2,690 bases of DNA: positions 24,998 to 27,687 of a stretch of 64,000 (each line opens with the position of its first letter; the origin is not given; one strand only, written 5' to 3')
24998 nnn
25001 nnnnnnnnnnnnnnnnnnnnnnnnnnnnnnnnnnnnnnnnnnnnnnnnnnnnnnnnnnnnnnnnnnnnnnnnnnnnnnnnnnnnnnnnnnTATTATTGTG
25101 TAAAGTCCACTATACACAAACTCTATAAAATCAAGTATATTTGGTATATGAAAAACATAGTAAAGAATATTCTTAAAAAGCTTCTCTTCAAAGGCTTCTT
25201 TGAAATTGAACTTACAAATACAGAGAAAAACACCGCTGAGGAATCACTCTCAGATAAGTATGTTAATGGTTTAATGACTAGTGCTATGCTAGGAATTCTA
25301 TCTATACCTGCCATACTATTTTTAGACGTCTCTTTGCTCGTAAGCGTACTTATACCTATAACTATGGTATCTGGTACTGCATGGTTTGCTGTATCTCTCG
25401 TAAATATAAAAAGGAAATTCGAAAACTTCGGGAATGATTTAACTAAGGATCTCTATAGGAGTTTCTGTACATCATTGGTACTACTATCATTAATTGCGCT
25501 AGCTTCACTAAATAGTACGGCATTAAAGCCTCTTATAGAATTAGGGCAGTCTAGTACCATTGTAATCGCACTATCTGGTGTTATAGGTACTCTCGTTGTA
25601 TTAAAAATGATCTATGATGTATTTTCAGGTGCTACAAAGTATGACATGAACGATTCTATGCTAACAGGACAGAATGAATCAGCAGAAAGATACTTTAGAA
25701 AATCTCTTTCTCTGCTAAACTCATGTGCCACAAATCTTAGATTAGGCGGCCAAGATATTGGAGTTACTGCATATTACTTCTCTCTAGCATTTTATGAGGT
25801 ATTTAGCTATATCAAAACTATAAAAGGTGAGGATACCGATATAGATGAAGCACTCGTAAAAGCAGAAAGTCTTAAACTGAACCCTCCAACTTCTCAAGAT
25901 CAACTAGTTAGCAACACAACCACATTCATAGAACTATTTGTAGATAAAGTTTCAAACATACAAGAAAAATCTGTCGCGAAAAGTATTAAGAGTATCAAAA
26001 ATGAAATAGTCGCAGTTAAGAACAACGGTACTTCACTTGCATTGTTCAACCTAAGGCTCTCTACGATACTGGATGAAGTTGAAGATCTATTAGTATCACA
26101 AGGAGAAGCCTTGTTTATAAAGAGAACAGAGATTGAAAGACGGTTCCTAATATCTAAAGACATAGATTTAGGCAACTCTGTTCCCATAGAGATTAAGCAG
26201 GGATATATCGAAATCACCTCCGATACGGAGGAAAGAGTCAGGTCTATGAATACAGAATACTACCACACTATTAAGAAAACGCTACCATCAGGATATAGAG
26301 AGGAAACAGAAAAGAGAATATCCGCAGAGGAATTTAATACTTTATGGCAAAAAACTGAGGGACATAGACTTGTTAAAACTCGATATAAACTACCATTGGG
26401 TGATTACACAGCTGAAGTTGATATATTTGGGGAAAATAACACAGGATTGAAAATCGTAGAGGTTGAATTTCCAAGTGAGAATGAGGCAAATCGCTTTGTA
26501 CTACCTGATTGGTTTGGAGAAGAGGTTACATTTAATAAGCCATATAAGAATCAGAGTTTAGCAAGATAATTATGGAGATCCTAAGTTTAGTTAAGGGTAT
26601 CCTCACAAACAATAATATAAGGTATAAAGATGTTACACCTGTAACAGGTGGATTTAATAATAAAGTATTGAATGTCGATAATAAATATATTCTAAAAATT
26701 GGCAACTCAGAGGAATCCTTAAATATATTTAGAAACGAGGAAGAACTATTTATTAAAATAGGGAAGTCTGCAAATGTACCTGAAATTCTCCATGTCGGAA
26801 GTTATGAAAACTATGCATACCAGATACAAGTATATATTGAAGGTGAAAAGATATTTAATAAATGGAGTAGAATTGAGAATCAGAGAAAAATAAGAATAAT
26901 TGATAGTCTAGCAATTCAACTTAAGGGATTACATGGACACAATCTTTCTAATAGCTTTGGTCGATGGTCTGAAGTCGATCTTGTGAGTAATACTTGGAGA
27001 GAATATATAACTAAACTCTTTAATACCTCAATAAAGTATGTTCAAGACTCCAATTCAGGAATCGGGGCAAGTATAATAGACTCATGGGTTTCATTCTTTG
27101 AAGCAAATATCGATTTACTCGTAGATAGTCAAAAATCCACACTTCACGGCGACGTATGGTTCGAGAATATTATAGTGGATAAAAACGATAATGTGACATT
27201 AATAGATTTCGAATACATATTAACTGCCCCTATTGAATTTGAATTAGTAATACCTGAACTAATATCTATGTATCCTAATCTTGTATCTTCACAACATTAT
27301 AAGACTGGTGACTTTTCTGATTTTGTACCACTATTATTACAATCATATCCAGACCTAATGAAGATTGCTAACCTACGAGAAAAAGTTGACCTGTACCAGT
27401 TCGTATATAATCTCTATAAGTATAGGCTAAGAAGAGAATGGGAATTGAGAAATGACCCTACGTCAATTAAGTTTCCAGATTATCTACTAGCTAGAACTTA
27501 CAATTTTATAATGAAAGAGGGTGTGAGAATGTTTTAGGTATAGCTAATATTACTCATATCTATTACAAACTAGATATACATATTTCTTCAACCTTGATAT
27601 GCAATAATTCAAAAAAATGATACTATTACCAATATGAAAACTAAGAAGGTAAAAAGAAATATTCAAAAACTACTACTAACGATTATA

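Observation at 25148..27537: Membrane-anchored CYTH (triphosphate tunnel) domain coupled to a kinase-like phosphotransferase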

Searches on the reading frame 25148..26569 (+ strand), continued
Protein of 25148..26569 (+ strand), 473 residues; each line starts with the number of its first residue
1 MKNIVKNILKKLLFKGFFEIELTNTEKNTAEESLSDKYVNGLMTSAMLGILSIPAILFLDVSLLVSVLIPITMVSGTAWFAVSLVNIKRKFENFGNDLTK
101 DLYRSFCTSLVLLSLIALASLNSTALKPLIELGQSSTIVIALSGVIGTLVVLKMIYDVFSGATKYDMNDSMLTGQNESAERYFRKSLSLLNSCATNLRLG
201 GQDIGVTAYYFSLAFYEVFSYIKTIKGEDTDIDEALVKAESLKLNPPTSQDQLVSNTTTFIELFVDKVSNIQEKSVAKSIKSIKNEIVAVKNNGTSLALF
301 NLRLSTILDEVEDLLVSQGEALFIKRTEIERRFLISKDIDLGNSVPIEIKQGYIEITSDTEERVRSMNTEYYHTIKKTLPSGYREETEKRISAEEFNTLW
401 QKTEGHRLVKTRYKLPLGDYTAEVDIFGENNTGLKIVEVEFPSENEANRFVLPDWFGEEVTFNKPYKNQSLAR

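Call 75: search_solved_structures(query=A5, max_evalue=1)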
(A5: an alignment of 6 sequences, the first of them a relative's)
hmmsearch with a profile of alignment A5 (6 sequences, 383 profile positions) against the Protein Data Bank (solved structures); distinct sequences matched with E-value up to 1: 10.
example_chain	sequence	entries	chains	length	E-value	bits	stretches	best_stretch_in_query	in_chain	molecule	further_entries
7beq_A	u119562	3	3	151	0.011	18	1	14-149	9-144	Myeloid differentiation primary response protein MyD88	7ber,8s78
2js7_A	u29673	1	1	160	0.013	17.6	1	14-149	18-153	Myeloid differentiation primary response protein MyD88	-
4eo7_A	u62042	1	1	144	0.02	17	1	14-146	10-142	Myeloid differentiation primary response protein MyD88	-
8w8m_D2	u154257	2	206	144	0.021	17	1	14-146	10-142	Myeloid differentiation primary response protein MyD88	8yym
4dom_A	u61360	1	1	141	0.023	16.9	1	14-146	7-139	Myeloid differentiation primary response protein MyD88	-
2z5v_A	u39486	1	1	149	0.023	16.8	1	14-146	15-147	Myeloid differentiation primary response protein MyD88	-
7l6w_A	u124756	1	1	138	0.03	16.5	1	15-146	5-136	Myeloid differentiation primary response protein MyD88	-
6wt6_A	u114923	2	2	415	0.22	13.6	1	54-129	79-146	Metazoan TIR-STING fusion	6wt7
1fyw_A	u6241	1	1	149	0.37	12.9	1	44-92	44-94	TOLL-LIKE RECEPTOR 2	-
1fyx_A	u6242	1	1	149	0.62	12.2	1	51-92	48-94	TOLL-LIKE RECEPTOR 2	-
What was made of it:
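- Tried and rejected: The partner family hit only weakly on its TIR part, matching MyD88 TIR (call 75).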

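Call 84: search_protein_families(library=pfam, proteins=[P0111], max_evalue=0.01)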
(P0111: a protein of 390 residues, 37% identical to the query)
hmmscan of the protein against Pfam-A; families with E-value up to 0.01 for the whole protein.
P0111 (390 aa): 0 families

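Call 96: find_encoding_contigs(protein=P0092, flank=5000, max_places=2)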
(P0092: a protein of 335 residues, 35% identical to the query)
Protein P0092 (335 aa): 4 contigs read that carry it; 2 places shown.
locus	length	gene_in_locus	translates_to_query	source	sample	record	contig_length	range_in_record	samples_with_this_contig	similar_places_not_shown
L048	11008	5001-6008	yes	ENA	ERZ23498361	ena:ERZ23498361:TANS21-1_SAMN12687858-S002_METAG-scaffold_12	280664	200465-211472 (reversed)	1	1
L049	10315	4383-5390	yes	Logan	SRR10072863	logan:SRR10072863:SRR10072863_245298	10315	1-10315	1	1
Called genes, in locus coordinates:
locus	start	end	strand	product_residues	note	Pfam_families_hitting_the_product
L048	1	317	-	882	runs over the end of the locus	PF02743:dCache_1 (weak), PF00512:HisKA, PF02518:HATPase_c, PF00072:Response_reg, PF01627:Hpt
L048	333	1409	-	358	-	PF00532:Peripla_BP_1, PF13407:Peripla_BP_4, PF13377:Peripla_BP_3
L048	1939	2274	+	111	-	PF05534:HicB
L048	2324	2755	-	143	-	PF15970:HicB-like_2, PF15919:HicB_lk_antitox (weak)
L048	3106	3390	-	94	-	-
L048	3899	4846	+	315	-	PF13676:TIR_2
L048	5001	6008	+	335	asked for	-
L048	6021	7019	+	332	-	-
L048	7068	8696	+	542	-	-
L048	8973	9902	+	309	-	-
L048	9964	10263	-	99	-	PF05016:ParE_toxin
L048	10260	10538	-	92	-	-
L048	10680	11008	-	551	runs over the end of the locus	PF03976:PPK2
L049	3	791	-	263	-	?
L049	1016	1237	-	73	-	-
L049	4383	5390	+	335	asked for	-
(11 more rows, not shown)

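Call 97: find_encoding_contigs(protein=P0087, flank=5000, max_places=2)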
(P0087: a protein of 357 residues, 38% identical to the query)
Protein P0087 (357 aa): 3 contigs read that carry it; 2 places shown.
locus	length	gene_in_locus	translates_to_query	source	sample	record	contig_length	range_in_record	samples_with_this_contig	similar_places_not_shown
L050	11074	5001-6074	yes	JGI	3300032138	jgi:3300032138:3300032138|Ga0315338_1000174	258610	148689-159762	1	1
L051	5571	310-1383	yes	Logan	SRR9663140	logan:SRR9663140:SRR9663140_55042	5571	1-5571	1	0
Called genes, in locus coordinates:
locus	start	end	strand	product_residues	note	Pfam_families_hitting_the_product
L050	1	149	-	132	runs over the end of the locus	PF00903:Glyoxalase, PF12681:Glyoxalase_2 (weak), PF18029:Glyoxalase_6 (weak)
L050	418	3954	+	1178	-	PF02811:PHP, PF07733:DNA_pol3_alpha, PF17657:DNA_pol3_finger, PF14579:HHH_6, PF01336:tRNA_anti-codon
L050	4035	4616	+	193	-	PF01797:Y1_Tnp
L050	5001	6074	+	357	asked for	-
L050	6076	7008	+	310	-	PF10014:2OG-Fe_Oxy_2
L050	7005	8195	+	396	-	-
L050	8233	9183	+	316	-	-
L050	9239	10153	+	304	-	-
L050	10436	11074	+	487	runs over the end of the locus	PF01609:DDE_Tnp_1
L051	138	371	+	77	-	-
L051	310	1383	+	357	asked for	-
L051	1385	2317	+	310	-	PF10014:2OG-Fe_Oxy_2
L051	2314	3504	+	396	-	-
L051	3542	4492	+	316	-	-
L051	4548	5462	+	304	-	-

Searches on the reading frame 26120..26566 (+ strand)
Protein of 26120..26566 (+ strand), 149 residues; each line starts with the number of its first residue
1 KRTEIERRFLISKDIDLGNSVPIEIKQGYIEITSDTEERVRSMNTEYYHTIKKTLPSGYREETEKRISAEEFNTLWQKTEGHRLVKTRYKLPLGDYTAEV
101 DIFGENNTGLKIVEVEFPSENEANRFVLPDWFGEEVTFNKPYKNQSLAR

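Call 72: search_protein_families(library=phrogs, proteins=[window:26126-26566:+], max_evalue=0.01)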
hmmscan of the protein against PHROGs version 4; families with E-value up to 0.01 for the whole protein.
window:26126-26566:+ (147 aa): 3 families
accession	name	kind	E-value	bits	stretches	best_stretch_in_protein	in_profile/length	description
phrog_6660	-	unknown function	7e-27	95.3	1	2-145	4-149/157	-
phrog_14290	-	unknown function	0.00044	20.7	1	77-146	146-213/274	-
phrog_14791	-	unknown function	0.0018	18.8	1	39-104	95-161/315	-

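Call 102: find_homologous_proteins(query=window:26120-26566:+, max_evalue=1e-10)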
Query window:26120-26566:+ (149 aa): 15 proteins with E <= 1e-10 among 29 candidates.
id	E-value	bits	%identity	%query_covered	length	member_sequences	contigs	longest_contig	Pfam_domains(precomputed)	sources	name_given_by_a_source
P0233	1.1e-28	118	48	97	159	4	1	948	PF01928.27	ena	-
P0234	1.2e-26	111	45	97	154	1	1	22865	PF01928.27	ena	-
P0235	7.0e-26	109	44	97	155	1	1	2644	PF01928.27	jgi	-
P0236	7.1e-26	109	42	98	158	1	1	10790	-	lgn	-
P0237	1.6e-25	108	43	97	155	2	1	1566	PF01928.27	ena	-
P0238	5.1e-25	106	44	97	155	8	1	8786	PF01928.27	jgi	-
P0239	1.0e-24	105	43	97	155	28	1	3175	PF01928.27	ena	-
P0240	3.7e-24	103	42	98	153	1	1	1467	PF01928.27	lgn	-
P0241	6.3e-24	103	43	97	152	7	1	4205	PF01928.27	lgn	-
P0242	1.4e-19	88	41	98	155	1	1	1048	PF01928.27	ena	-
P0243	3.9e-18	84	39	99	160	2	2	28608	PF01928.27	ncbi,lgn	-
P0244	4.4e-14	71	40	97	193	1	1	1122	-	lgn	-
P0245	8.8e-14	70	39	97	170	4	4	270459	-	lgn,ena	-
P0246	3.4e-13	68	38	99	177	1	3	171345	-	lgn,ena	-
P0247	7.1e-13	67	37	99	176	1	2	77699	-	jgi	jgi:adenylate cyclase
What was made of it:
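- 26120..26566 (+): CYTH / triphosphate-tunnel domain (residues 325-473), NeuTTM-like. Stand-alone ~155-aa CYTH relatives at 37-48% identity (call 102).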

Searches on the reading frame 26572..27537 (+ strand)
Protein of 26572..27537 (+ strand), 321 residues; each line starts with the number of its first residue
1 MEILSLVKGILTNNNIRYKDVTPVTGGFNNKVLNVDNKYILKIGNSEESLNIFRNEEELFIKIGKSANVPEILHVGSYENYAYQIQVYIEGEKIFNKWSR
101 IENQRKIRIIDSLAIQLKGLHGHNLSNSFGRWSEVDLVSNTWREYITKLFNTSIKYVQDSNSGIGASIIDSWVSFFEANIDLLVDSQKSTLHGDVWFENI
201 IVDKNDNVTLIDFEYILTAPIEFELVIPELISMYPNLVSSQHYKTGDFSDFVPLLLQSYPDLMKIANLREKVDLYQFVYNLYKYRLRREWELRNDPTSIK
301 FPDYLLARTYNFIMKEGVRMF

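Call 3: search_protein_families(library=pfam, proteins=[window:26572-27537:+], max_evalue=0.1)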
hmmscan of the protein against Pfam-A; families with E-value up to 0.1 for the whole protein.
window:26572-27537:+ (321 aa): 6 families
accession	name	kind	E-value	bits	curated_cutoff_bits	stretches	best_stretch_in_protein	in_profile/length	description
PF01636.29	APH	-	1.2e-11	45.3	23.2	1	20-227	1-208/239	Phosphotransferase enzyme family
PF03881.20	Fructosamin_kin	-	6.4e-11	42.5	22.4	1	13-232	14-231/288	Fructosamine kinase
PF01633.27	Choline_kinase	-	5.1e-06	26.5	29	1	21-216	1-191/300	Choline/ethanolamine kinase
PF02958.26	EcKL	-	0.0086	15.9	22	1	190-226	217-258/294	Ecdysteroid kinase-like family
PF07387.17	Seadorna_VP7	-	0.011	15.2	20.3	1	183-218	154-192/308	Seadornavirus VP7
PF19974.5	TCAD9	-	0.014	15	40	1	186-214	295-322/429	Ternary complex associated domain 9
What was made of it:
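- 26572..27537 (+): Gene B: 321-aa APH/choline-kinase-fold phosphotransferase, a strain-specific accessory gene. Pfam APH 1.2e-11 and Fructosamin_kin 6.4e-11 (call 3).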

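Call 9: search_protein_families(library=ncbifam, proteins=[window:26572-27534:+], max_evalue=1)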
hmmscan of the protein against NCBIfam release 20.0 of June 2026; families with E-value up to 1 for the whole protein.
window:26572-27534:+ (321 aa): 8 families
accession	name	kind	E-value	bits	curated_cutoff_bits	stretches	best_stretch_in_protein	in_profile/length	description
NF033068.1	APH_3p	equivalog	1.2e-05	25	205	1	36-123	34-117/255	APH(3') family aminoglycoside O-phosphotransferase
NF038151.1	lanthi_synth_III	equivalog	0.00027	19.4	575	1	189-215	356-382/833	class III lanthionine synthetase LanKC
NF033059.2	APH_3p_I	exception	0.00056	19.4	400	1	63-213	71-213/267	APH(3')-I family aminoglycoside O-phosphotransferase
NF047741.1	antiphage_MADS6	equivalog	0.014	13.9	460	1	36-124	520-611/612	methylation-associated defense system protein kinase MAD6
TIGR02721.1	ycfN_thiK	equivalog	0.015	14.5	299.45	1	189-226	147-183/256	thiamine kinase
NF008738.0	PRK11768.1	equivalog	0.043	13.2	194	1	173-220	183-227/327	serine/threonine protein kinase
NF038056.1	macrolide_MphM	exception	0.066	12.8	610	1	160-213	164-216/298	macrolide 2'-phosphotransferase MphM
TIGR03724.2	arch_bud32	equivalog_domain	0.096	12.2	125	1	190-213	106-128/193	KEOPS complex kinase/ATPase Bud32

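Call 22: search_protein_families(library=padloc, proteins=[window:26572-27534:+], max_evalue=0.01)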
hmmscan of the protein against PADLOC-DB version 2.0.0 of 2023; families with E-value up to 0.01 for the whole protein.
window:26572-27534:+ (321 aa): 5 families
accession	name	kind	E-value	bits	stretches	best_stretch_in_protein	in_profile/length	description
PDLC04047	PD-T4-6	-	2.7e-06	24.7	1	47-124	52-131/327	-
PDLC04044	PD-T4-6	-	0.00051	17.3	0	45-106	76-137/372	-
PDLC03921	MkoA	-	0.00057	15.6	0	65-126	549-609/1607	-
PDLC04045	PD-T4-6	-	0.00072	16.6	0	48-114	80-149/350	-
PDLC04042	PD-T4-6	-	0.0083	13.8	0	187-213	127-153/292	-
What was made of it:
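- Tried and rejected: Its weak PADLOC PD-T4-6 and MkoA hits cover only the kinase N-lobe, and I treat them as generic (call 22).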

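Call 41: search_solved_structures(query=window:26572-27534:+, max_evalue=0.01, show_alignments=2)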
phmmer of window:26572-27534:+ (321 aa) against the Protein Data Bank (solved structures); distinct sequences matched with E-value up to 0.01: 0.
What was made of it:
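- Closest known: APH / choline kinase / fructosamine-3-kinase family. Different: No PDB sequence hit (call 41).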

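Call 42: find_homologous_proteins(query=window:26572-27534:+, max_evalue=0.001)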
Query window:26572-27534:+ (321 aa): 1 proteins with E <= 0.001 among 688 candidates.
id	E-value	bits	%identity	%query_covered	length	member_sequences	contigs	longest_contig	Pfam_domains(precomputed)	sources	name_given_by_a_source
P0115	2.5e-209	712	100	100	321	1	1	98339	PF03881.21,PF01633.27,PF01636.30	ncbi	-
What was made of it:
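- Closest known: APH / choline kinase / fructosamine-3-kinase family. Different: No homologues (call 42).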

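Call 72: search_protein_families(library=phrogs, proteins=[window:26572-27534:+], max_evalue=0.01)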
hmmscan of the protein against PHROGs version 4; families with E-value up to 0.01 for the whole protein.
window:26572-27534:+ (321 aa): 1 family
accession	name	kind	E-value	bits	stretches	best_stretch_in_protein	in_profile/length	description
phrog_4098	-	unknown function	9.5e-06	25.3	1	27-212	215-397/559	-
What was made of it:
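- Tried and rejected: PADLOC and PHROGs had no model for the N-module (calls 22, 72).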

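Call 87: find_related_loci(query=window:26572-27534:+, collection=metagenome_contigs, flank=4000)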
Query window:26572-27534:+ (321 aa) in metagenome_contigs; peptide patterns used: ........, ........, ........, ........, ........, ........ (x = any residue, [..] = any of these).
65 stretches matched a pattern, but none encodes a relative of the query by tblastn (E <= 1e-3).
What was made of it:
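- B has no detectable homologue anywhere (calls 42, 87).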

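Call 88: search_dna_similar(query=window:26572-27534:+, collection=phages, mode=protein, max_evalue=0.001, max_rows=8)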
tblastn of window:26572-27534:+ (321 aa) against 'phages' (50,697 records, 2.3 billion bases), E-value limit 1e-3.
No match.
